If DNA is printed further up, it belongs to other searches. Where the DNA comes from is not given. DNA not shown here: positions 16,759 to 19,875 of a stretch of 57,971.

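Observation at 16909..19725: Unplaced 938-aa octahaem cytochrome: CX4CH plus seven CXXCH, low haem density, 265-aa haem-free C-terminal domain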

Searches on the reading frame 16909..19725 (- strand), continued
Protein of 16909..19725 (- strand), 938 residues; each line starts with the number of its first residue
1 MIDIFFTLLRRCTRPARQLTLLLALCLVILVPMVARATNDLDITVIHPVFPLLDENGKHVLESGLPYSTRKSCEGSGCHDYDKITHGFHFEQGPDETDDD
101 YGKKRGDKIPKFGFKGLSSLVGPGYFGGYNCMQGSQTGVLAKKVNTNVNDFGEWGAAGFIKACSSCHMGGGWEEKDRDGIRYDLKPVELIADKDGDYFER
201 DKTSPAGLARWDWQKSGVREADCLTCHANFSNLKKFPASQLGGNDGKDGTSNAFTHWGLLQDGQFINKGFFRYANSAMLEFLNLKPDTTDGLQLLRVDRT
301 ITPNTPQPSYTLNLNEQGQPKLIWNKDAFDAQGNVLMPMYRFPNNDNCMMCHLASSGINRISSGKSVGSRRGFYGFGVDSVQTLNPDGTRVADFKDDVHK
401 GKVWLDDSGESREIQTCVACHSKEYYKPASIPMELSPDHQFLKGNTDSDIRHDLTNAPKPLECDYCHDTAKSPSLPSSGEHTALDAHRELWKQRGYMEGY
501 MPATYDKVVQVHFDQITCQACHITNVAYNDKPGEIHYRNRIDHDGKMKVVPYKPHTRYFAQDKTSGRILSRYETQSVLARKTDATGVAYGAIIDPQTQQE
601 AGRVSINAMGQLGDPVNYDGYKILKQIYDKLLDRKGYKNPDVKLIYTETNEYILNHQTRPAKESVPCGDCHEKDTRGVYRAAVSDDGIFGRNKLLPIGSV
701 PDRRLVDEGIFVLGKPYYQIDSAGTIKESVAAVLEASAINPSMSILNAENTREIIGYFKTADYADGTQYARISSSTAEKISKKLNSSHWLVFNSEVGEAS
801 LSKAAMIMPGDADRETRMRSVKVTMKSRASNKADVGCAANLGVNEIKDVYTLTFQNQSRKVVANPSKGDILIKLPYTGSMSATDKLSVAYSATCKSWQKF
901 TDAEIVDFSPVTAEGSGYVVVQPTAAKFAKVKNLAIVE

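Call 9: list_cluster_members(proteins=[P0014, P0018, P0020, P0071, P0053])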
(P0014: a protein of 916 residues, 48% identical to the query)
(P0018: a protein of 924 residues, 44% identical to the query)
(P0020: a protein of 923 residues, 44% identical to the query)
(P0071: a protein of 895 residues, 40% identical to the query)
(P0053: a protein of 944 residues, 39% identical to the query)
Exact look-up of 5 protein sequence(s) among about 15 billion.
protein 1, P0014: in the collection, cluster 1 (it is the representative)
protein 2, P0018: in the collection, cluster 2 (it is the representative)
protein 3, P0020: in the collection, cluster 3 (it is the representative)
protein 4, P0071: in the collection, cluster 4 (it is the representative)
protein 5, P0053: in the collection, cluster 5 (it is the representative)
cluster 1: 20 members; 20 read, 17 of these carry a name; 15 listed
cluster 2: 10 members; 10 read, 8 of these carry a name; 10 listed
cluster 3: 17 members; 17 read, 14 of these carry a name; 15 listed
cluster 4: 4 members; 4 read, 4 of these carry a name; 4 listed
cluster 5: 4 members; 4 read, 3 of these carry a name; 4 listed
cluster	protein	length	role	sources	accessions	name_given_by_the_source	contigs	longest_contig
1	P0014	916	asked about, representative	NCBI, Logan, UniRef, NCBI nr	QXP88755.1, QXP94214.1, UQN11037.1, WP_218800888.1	cytochrome C [Methylococcus capsulatus] | cytochrome C n=1 Tax=Methylococcus capsulatus TaxID=414 RepID=UPI001C528104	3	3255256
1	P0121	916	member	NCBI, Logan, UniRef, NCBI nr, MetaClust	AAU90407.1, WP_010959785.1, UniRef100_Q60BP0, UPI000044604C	cytochrome c family protein [Methylococcus capsulatus str. Bath] | Cytochrome c family protein n=1 Tax=Methylococcus capsulatus (strain ATCC 33009 / NCIMB ... | hypothetical protein [Methylococcus capsulatus]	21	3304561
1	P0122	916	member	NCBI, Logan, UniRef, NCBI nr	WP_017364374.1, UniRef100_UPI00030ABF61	hypothetical protein [Methylococcus capsulatus] | hypothetical protein n=1 Tax=Methylococcus capsulatus TaxID=414 RepID=UPI00030ABF61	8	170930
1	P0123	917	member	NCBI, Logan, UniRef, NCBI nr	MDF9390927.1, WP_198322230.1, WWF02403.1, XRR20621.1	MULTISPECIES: cytochrome C [Methylococcus] | Cytochrome C n=1 Tax=Methylococcus capsulatus TaxID=414 RepID=A0ABZ2F805_METCP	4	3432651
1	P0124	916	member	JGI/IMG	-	hypothetical protein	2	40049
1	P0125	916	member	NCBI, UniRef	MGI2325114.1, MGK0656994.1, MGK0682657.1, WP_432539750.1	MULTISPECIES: cytochrome C [unclassified Methylococcus] | cytochrome C n=1 Tax=unclassified Methylococcus TaxID=2618889 RepID=UPI003D7D3281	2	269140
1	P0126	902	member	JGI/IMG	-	hypothetical protein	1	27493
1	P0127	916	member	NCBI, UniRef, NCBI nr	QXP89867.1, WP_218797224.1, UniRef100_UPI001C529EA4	cytochrome C [Methylococcus capsulatus] | cytochrome C n=1 Tax=Methylococcus capsulatus TaxID=414 RepID=UPI001C529EA4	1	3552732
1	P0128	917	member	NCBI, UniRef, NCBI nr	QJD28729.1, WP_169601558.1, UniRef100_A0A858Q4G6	cytochrome C [Methylococcus geothermalis] | Cytochrome C n=1 Tax=Methylococcus geothermalis TaxID=2681310 RepID=A0A858Q4G6_9GAMM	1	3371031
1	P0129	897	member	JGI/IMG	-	hypothetical protein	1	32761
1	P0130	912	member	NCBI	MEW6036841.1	MAG: cytochrome C [Pseudomonadota bacterium]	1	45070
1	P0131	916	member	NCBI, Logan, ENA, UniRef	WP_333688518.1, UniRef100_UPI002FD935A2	cytochrome C [Methylococcus capsulatus] | cytochrome C n=1 Tax=Methylococcus capsulatus TaxID=414 RepID=UPI002FD935A2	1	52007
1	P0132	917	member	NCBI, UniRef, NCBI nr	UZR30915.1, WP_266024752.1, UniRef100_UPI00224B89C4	cytochrome C [Methylococcus mesophilus] | cytochrome C n=1 Tax=Methylococcus mesophilus TaxID=2993564 RepID=UPI00224B89C4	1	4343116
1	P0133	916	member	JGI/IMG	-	hypothetical protein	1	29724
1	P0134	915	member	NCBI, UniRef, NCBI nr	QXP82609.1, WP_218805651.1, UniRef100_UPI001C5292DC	cytochrome C [Methylococcus sp. Mc7] | cytochrome C n=1 Tax=Methylococcus sp. Mc7 TaxID=2860258 RepID=UPI001C5292DC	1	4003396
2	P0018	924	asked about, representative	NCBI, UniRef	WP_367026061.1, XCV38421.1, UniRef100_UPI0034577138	cytochrome C [Methylococcus sp. ANG] | cytochrome C n=1 Tax=Methylococcus sp. ANG TaxID=3231903 RepID=UPI0034577138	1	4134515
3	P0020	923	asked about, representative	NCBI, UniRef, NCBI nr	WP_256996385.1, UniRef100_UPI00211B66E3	cytochrome C [Methylococcus capsulatus] | cytochrome C n=1 Tax=Methylococcus capsulatus TaxID=414 RepID=UPI00211B66E3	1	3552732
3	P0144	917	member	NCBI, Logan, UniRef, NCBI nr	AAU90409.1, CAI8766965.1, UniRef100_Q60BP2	cytochrome c family protein [Methylococcus capsulatus str. Bath] | Cytochrome c family protein n=3 Tax=Methylococcus capsulatus TaxID=414 RepID=Q60BP2_METCA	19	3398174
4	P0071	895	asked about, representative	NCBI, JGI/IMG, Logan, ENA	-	hypothetical protein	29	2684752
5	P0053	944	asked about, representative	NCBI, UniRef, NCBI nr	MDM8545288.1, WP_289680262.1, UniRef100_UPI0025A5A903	hypothetical protein QUF61_02225 [Candidatus Venteria ishoeyi] | hypothetical protein n=1 Tax=Candidatus Venteria ishoeyi TaxID=1899563 RepID=UPI0025A5A903 | hypothetical protein [Candidatus Venteria ishoeyi]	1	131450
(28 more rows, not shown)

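Call 23: find_related_loci(query=A1, collection=genome_contigs, flank=10000)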
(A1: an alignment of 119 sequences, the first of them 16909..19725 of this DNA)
Query A1 (938 aa) in genome_contigs; peptide patterns used: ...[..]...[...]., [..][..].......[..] (x = any residue, [..] = any of these).
243 stretches matched a pattern; 140 encode a relative of the query (tblastn E <= 1e-3); the best 80 are kept; 79 distinct loci.
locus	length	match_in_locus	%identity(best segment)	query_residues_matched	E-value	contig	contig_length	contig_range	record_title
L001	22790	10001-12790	60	15-938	0e+0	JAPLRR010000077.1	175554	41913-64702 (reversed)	MAG: Methylococcales bacterium isolate LacPavin_0920_WC57_MAG_48_27 LacPavin_0920_WC57_scaffold_199535, whole genome sho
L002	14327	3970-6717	61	20-931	0e+0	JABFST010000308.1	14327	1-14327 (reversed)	MAG: Methylococcaceae bacterium isolate WB-IL-19 seq_2045, whole genome shotgun sequence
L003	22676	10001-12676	48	14-922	0e+0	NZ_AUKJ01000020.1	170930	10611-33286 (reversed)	Methylococcus capsulatus str. Texas = ATCC 19069 H156DRAFT_scaffold00006.6_C, whole genome shotgun sequence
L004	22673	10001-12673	47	15-922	0e+0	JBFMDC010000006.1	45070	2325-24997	MAG: Pseudomonadota bacterium isolate MAG209 MAG209_6, whole genome shotgun sequence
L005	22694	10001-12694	42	22-919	0e+0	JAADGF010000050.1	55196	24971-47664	MAG: Gammaproteobacteria bacterium isolate M_MetaBat.104 contig-127_955, whole genome shotgun sequence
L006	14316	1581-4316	40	12-920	0e+0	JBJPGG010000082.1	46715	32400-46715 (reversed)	MAG: Methylococcaceae bacterium isolate bin_01_a k141_1011602, whole genome shotgun sequence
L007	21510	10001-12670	41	20-920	0e+0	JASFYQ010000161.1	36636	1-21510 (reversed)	MAG: Pseudomonadota bacterium isolate MAY_MAG_00003 ALL_000000000711, whole genome shotgun sequence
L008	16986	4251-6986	40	7-920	0e+0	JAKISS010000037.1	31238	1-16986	MAG: Gammaproteobacteria bacterium isolate D96SM.bin.23 NODE_1118_length_31238_cov_55.383755, whole genome shotgun seque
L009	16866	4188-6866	41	34-935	0e+0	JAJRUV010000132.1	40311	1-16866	MAG: Gammaproteobacteria bacterium isolate Dive96_bin10.234 k141_3614831, whole genome shotgun sequence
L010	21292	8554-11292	41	7-920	0e+0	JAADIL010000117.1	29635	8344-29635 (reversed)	MAG: Gammaproteobacteria bacterium isolate M_MetaBat.51 contig-127_4755, whole genome shotgun sequence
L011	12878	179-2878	40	18-920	0e+0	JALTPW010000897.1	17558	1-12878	MAG: Chromatiales bacterium isolate S140_maxbin2_scaf2bin.116 S140_NODE_686_length_17558_cov_4.654466, whole genome shot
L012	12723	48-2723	39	17-920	0e+0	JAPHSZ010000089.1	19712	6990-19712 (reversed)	MAG: Gammaproteobacteria bacterium isolate N3S-Bin_7 c_000000690456, whole genome shotgun sequence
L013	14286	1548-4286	40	7-920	0e+0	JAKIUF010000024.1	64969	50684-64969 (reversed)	MAG: Gammaproteobacteria bacterium isolate D100SM.bin.11 NODE_190_length_64969_cov_4.934888, whole genome shotgun sequen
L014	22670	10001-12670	39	25-936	0e+0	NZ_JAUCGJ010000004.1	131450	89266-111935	Candidatus Venteria ishoeyi isolate HSG18 NODE_4_length_131450, whole genome shotgun sequence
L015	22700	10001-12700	39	18-920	0e+0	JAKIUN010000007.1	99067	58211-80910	MAG: Gammaproteobacteria bacterium isolate D100SM.bin.19 NODE_73_length_99067_cov_42.053790, whole genome shotgun sequen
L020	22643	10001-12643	39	17-910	0e+0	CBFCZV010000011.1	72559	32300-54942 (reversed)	MAG TPA_asm: uncultured Gammaproteobacteria bacterium isolate SRR26215676_concoct_189 genome assembly, contig: ERZ250734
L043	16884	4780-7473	38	22-933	0e+0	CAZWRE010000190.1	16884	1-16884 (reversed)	MAG TPA_asm: uncultured Sedimenticola sp. isolate binchicken_co219_186 genome assembly, contig: k141_917330, whole genom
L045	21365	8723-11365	39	39-928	0e+0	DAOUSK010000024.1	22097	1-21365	MAG TPA_asm: Methylococcaceae bacterium isolate CSMAG_544 CSMAG_544_k127_53399_length_22097_cov_36.1985, whole genome sh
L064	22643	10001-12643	37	14-922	0e+0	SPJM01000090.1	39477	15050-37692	MAG: Methylococcaceae bacterium isolate BinT2.0024_T3.008 contig_90, whole genome shotgun sequence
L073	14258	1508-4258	37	42-936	0e+0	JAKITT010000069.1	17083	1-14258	MAG: Candidatus Polarisedimenticolaceae bacterium isolate D96SM.bin.49 NODE_2523_length_17083_cov_4.555320, whole genome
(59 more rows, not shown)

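Call 30: search_protein_families(library=pfam, proteins=[L020:13142-14413:+, L009:6929-7213:+, L064:14310-14939:+, L015:15247-16251:+, L073:7476-8519:+, L013:9766-11181:+, L045:18313-19122:+, L043:33-1364:-], max_evalue=0.01)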
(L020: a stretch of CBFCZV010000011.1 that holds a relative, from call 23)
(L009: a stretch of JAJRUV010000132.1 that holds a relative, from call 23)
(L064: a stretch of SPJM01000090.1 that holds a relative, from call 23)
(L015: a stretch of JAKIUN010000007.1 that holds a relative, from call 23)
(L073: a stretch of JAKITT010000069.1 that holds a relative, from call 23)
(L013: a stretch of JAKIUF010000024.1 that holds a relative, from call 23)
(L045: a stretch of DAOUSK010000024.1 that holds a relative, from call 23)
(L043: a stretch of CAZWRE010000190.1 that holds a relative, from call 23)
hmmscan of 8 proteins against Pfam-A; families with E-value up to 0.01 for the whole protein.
L020:13142-14413:+ (423 aa): 0 families

L009:6929-7213:+ (94 aa): 0 families

L064:14310-14939:+ (209 aa): 2 families
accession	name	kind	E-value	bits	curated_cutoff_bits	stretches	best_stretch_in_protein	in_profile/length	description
PF14522.11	Cytochrome_C7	-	0.00011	22.4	24.8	0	55-120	4-66/67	Cytochrome c7 and related cytochrome c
PF23448.1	CAP-like_CFAP184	-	0.0093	16.6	27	0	128-179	47-97/131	CFAP184 CAP-like domain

L015:15247-16251:+ (334 aa): 5 families
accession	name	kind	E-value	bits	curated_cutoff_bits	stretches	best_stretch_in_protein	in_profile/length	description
PF14522.11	Cytochrome_C7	-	3.7e-10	39.9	24.8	2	59-109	14-67/67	Cytochrome c7 and related cytochrome c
PF09699.15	Paired_CXXCH_1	-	2.8e-08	33.7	20.6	1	240-256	8-24/41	Doubled CXXCH motif (Paired_CXXCH_1)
PF22113.1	Mtrc-MtrF_II-IV_dom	-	5.4e-06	26.5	30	1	87-185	7-129/176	Outer membrane cytochrome MtrC/MtrF-like, domains II/IV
PF14537.11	Cytochrom_c3_2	-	1.2e-05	26.2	25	0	234-252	53-71/79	Cytochrome c3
PF22678.1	Cytochrom_c_NrfB-like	-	0.0048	17.8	27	0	234-261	54-81/89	Cytochrome c-type protein NrfB-like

L073:7476-8519:+ (347 aa): 4 families
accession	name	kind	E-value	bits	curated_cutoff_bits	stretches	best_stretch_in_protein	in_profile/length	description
PF14522.11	Cytochrome_C7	-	2.6e-09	37.2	24.8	1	108-182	12-66/67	Cytochrome c7 and related cytochrome c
PF22113.1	Mtrc-MtrF_II-IV_dom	-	3.8e-08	33.5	30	1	109-184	81-165/176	Outer membrane cytochrome MtrC/MtrF-like, domains II/IV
PF09699.15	Paired_CXXCH_1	-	1.4e-07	31.5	20.6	0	254-264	8-18/41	Doubled CXXCH motif (Paired_CXXCH_1)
PF14537.11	Cytochrom_c3_2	-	2.6e-06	28.2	25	1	109-184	6-66/79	Cytochrome c3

L013:9766-11181:+ (471 aa): 3 families
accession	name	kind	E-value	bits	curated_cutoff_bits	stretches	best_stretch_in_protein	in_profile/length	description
PF22113.1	Mtrc-MtrF_II-IV_dom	-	5.3e-09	36.3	30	1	122-269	9-167/176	Outer membrane cytochrome MtrC/MtrF-like, domains II/IV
PF14537.11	Cytochrom_c3_2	-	9.4e-05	23.2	25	0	254-281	22-49/79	Cytochrome c3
PF14522.11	Cytochrome_C7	-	0.0052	17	24.8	0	193-265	12-66/67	Cytochrome c7 and related cytochrome c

L045:18313-19122:+ (269 aa): 3 families
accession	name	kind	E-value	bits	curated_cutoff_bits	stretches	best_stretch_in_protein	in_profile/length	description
PF14522.11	Cytochrome_C7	-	4.4e-07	30.1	24.8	1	79-120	12-53/67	Cytochrome c7 and related cytochrome c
PF14537.11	Cytochrom_c3_2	-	0.0013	19.6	25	0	75-117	21-66/79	Cytochrome c3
PF02085.21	Cytochrom_CIII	-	0.0021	18.8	22.9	0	74-120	40-87/101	Class III cytochrome C family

L043:33-1364:- (443 aa): 12 families
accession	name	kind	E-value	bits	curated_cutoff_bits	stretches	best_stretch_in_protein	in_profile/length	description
PF00158.32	Sigma54_activat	-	2.1e-74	249.2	20.2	1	138-304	1-167/168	Sigma-54 interaction domain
PF14532.12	Sigma54_activ_2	-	1.8e-25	90.2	25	1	139-309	1-138/138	Sigma-54 interaction domain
PF00072.30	Response_reg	-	1.6e-23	83.4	30.2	1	4-109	1-110/111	Response regulator receiver domain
PF25601.1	AAA_lid_14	-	4.6e-23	81.3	27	1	310-379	1-70/87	AAA+ ATPase lid domain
PF07728.20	AAA_5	-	3.2e-09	37.3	22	1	162-280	2-123/139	AAA domain (dynein-related subfamily)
PF07724.20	AAA_2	-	8e-06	26.4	27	1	160-287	4-132/166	AAA domain (Cdc48 subfamily)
PF00004.35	AAA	-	8.9e-06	26.6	21.2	1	162-292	1-120/131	ATPase family associated with various cellular activities (AAA)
PF01078.27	Mg_chelatase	-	1.8e-05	24.7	20.3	1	217-279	93-157/207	Magnesium chelatase, subunit ChlI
PF13191.12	AAA_16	-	0.00028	21.9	32.6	1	147-255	14-121/167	AAA ATPase domain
PF02954.25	HTH_8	-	0.0003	20.9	22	1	416-435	22-41/42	Bacterial regulatory protein, Fis family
PF08279.18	HTH_11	-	0.0011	19.3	25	1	404-431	7-34/55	HTH domain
PF23198.2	PDE8A_N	-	0.0049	17.2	29.6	1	4-55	13-64/147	PDE8A-like, N-terminal domain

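Call 32: predict_structure(alignment_id=A1)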
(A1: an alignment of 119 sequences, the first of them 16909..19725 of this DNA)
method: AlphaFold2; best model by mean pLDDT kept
length: 938 residues; sequences in the alignment: 119
mean_pLDDT: 87.5   pTM: 0.86
mean pLDDT of the five models: 87.5, 85.7, 85.3, 84.5, 83.7
residues with pLDDT >= 90: 521; 70-90: 328; 50-70: 80; < 50: 9
segments of 3 or more residues with pLDDT < 50: 356-358, 362-364
pLDDT, mean of each block of 10 residues (from residue 1): 57 69 78 61 92 97 97 87 80 78 88 89 76 72 93 93 86 90 96 97 94 97 93 95 87 91 95 97 97 97 76 96 98 96 86 60 51 67 88 83 88 86 85 79 54 58 84 80 89 86 86 91 78 87 85 87 93 93 95 97 91 94 98 96 88 77 87 88 92 94 97 94 96 93 83 88 92 96 95 89 95 89 94 93 92 90 86 95 91 95 95 91 94 95
secondary structure, 60 per line:
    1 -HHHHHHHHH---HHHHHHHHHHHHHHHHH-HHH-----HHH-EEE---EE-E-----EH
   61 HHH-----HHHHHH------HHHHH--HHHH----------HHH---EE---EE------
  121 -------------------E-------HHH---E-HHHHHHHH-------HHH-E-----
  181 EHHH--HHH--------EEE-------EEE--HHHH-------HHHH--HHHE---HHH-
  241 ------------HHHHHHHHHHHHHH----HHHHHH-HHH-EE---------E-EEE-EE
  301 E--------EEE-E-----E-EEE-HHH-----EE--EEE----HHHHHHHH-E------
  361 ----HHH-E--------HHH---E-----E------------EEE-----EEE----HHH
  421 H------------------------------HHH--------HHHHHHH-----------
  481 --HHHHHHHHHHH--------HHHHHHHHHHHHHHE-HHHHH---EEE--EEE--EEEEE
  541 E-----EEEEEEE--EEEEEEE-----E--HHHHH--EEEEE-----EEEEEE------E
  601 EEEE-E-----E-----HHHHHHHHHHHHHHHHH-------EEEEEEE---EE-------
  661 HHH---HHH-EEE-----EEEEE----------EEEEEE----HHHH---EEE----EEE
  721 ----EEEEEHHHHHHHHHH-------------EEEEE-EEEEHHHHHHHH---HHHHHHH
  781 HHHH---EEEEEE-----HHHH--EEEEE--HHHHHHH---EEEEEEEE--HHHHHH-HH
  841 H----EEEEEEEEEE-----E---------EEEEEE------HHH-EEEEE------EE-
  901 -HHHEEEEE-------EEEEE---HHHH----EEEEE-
elements in order (helices of 4 or more, strands of 3 or more residues): H2-10 H14-30 E44-46 H60-63 H69-74 H81-85 H88-91 H156-163 E198-200 E208-210 H213-216 H224-227 H253-266 H271-276 E295-297 E299-301 E310-312 E322-324 E338-340 H345-352 E403-405 E411-413 H418-421 H463-469 H483-493 H502-515 H518-522 E526-528 E531-533 E536-541 E547-553 E556-562 H571-575 E578-582 E588-593 E600-604 H618-634 E642-648 E671-673 E679-683 E694-699 H704-707 E711-713 E718-720 E725-729 H730-739 E753-757 E759-762 H763-770 H774-784 E788-793 H799-802 E805-809 H812-818 E822-829 H832-837 E846-855 E871-876 E887-891 E905-909 E917-921 H925-928 E933-937
